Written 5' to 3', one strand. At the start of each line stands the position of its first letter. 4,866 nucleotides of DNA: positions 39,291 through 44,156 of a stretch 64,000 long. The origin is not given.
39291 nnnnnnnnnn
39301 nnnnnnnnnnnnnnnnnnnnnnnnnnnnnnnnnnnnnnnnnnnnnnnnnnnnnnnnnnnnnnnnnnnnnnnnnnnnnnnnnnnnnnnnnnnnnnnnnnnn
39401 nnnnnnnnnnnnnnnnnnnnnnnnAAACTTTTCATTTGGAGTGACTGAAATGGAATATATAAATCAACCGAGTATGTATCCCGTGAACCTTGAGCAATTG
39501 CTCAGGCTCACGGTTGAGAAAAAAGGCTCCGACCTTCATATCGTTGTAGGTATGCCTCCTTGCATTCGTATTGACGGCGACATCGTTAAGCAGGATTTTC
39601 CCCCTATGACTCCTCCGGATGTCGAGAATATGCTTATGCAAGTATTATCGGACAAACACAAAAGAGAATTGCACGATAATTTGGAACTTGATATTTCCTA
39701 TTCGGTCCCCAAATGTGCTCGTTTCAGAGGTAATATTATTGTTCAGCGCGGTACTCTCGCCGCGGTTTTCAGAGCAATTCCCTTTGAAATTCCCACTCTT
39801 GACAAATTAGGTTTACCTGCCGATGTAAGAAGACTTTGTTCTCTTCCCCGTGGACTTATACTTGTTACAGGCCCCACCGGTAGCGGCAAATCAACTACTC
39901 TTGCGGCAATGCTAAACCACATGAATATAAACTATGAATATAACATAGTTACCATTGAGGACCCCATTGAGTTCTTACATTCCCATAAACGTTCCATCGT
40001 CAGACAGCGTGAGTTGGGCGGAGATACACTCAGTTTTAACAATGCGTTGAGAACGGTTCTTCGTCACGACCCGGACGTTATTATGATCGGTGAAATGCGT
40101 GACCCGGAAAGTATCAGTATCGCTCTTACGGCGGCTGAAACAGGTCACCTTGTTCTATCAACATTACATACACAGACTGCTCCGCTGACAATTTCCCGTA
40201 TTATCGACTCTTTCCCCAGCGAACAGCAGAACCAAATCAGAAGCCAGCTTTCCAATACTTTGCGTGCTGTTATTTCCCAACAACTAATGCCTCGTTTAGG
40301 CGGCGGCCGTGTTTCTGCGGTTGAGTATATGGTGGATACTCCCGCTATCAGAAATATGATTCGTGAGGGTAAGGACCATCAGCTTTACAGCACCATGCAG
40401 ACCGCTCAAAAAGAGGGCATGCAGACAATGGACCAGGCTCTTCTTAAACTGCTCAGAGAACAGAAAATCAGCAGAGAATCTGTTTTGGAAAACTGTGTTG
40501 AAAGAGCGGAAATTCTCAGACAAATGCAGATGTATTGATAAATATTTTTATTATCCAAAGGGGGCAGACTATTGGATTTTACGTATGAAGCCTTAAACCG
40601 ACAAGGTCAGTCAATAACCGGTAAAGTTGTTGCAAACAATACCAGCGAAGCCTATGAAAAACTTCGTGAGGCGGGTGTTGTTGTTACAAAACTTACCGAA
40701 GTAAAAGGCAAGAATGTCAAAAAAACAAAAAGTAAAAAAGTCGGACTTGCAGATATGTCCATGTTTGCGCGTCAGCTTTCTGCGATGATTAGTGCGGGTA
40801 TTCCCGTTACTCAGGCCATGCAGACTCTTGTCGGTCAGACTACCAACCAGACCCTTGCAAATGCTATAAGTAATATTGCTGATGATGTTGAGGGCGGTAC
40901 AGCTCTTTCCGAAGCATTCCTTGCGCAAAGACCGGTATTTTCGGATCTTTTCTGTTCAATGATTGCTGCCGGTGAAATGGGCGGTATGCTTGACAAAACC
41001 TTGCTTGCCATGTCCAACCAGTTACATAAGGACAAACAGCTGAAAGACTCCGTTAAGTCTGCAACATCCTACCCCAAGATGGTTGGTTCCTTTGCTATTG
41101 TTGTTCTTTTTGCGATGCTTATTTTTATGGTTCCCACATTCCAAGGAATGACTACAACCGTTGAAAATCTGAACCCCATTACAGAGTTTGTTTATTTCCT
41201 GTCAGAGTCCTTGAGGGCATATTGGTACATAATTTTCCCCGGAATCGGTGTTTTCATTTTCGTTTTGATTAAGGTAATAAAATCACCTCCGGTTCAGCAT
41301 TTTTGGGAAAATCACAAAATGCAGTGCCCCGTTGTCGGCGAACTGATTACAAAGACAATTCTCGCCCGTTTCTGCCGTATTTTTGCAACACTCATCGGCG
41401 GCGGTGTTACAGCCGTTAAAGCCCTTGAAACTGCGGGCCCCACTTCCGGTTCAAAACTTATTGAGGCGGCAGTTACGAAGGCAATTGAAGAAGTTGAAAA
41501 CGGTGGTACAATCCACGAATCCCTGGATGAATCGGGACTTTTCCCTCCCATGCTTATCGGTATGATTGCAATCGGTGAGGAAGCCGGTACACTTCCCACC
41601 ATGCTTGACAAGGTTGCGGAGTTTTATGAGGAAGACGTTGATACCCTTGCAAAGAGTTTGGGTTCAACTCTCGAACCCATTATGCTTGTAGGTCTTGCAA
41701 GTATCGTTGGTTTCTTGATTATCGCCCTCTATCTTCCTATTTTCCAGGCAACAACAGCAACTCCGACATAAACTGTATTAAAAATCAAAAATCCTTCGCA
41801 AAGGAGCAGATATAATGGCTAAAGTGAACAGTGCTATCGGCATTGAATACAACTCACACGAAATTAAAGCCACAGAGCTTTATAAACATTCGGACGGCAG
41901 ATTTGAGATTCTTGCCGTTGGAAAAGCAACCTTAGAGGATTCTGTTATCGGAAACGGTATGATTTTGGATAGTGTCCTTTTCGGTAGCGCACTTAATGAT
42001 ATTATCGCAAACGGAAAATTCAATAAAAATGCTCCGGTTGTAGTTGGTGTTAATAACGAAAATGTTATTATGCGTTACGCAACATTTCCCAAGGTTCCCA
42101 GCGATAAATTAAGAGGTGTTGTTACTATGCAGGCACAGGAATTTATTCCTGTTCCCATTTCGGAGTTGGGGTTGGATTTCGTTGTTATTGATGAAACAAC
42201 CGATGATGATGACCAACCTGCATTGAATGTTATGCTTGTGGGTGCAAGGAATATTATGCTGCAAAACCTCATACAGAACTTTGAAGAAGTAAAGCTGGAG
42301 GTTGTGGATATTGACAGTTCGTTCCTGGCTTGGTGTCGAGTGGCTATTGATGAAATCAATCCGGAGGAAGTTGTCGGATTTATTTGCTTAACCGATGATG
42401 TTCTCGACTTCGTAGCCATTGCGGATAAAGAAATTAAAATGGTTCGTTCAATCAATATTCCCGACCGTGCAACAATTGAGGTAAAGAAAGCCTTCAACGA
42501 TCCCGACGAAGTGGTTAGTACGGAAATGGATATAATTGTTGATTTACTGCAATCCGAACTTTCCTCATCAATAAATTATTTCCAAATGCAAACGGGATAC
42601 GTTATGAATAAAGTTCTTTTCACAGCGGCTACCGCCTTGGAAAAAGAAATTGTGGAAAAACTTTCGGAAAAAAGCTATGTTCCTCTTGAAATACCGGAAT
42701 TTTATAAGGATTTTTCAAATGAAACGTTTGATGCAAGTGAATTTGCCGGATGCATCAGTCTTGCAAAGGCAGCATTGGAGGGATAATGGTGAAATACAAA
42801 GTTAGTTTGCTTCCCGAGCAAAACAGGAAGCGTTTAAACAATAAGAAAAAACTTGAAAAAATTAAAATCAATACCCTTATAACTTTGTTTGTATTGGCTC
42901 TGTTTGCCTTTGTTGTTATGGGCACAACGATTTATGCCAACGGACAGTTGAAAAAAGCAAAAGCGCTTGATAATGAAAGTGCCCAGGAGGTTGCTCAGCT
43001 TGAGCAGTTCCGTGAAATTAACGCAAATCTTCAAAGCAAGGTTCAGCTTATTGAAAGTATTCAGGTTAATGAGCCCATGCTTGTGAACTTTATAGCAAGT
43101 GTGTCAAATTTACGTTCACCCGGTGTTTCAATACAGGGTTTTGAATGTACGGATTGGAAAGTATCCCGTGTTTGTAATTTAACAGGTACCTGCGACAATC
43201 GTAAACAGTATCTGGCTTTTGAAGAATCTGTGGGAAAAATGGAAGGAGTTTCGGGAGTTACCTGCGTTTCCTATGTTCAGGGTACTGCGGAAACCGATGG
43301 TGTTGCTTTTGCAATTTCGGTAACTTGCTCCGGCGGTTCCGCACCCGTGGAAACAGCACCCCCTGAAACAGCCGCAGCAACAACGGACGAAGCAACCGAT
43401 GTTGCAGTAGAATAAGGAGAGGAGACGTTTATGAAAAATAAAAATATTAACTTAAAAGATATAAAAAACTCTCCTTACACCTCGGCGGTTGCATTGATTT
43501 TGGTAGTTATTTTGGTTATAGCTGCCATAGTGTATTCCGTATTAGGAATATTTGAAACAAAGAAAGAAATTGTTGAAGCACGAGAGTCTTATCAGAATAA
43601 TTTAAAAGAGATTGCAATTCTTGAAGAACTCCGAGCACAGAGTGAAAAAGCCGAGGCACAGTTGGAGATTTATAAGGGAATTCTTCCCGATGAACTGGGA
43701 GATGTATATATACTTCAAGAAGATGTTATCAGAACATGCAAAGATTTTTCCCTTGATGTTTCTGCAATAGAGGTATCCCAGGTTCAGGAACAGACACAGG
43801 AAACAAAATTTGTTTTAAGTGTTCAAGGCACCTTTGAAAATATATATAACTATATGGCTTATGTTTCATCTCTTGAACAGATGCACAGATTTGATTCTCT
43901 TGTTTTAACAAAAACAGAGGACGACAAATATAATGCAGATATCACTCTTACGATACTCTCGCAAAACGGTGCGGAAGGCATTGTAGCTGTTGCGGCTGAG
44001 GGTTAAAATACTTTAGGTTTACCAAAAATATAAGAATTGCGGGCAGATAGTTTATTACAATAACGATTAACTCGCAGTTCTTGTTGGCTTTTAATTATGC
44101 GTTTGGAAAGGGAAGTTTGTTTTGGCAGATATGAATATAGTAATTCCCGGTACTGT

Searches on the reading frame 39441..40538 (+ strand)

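Call 52: search_protein_families(library=pfam, proteins=[window:39441-40538:+], max_evalue=0.0001)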
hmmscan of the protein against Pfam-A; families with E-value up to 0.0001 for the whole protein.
window:39441-40538:+ (365 aa): 2 families
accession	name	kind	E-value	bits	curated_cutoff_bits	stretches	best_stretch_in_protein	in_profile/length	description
PF00437.27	T2SSE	-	5.1e-50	170.6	24.9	1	128-286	133-281/370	Type II/IV secretion system protein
PF13401.12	AAA_22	-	6.6e-05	23.7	27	0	137-218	5-92/130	AAA domain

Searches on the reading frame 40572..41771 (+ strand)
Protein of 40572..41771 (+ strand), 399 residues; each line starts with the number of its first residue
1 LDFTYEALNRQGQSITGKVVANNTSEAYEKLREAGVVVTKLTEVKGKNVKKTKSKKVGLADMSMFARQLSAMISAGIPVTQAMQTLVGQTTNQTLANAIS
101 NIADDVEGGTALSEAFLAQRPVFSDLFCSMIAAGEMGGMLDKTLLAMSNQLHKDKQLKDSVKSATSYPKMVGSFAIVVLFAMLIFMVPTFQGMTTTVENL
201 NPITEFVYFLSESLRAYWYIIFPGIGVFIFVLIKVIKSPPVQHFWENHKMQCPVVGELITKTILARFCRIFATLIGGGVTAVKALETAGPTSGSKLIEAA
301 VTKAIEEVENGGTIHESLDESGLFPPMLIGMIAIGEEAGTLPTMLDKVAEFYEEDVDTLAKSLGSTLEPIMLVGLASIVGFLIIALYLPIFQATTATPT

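Call 52: search_protein_families(library=pfam, proteins=[window:40572-41771:+], max_evalue=0.0001)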
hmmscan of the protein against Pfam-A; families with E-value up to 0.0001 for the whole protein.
window:40572-41771:+ (399 aa): 1 family
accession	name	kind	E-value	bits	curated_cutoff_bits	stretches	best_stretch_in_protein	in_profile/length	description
PF00482.28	T2SSF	-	2.3e-60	202.5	25.2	2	65-188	1-125/125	Type II secretion system (T2SS), protein F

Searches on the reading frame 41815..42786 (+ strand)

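Call 52: search_protein_families(library=pfam, proteins=[window:41815-42786:+], max_evalue=0.0001)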
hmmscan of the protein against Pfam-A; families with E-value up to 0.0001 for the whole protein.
window:41815-42786:+ (323 aa): 1 family
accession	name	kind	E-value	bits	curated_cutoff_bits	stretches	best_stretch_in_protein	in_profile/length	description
PF11104.14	PilM_2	-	5.4e-14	52.3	27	1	9-170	1-161/340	Type IV pilus assembly protein PilM;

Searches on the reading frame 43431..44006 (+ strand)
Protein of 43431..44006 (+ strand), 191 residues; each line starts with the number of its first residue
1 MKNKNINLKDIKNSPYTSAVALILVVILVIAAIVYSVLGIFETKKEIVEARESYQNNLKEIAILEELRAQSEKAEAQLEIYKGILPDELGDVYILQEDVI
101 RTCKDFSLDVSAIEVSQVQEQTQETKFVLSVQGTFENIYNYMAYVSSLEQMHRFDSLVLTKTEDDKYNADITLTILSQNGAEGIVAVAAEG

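Call 52: search_protein_families(library=pfam, proteins=[window:43431-44006:+], max_evalue=0.0001)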
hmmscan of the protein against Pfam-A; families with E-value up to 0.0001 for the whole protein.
window:43431-44006:+ (191 aa): 1 family
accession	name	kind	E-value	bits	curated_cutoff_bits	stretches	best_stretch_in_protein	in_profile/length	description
PF04350.18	PilO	-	5.8e-08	33.4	22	1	43-167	4-128/145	Pilus assembly protein, PilO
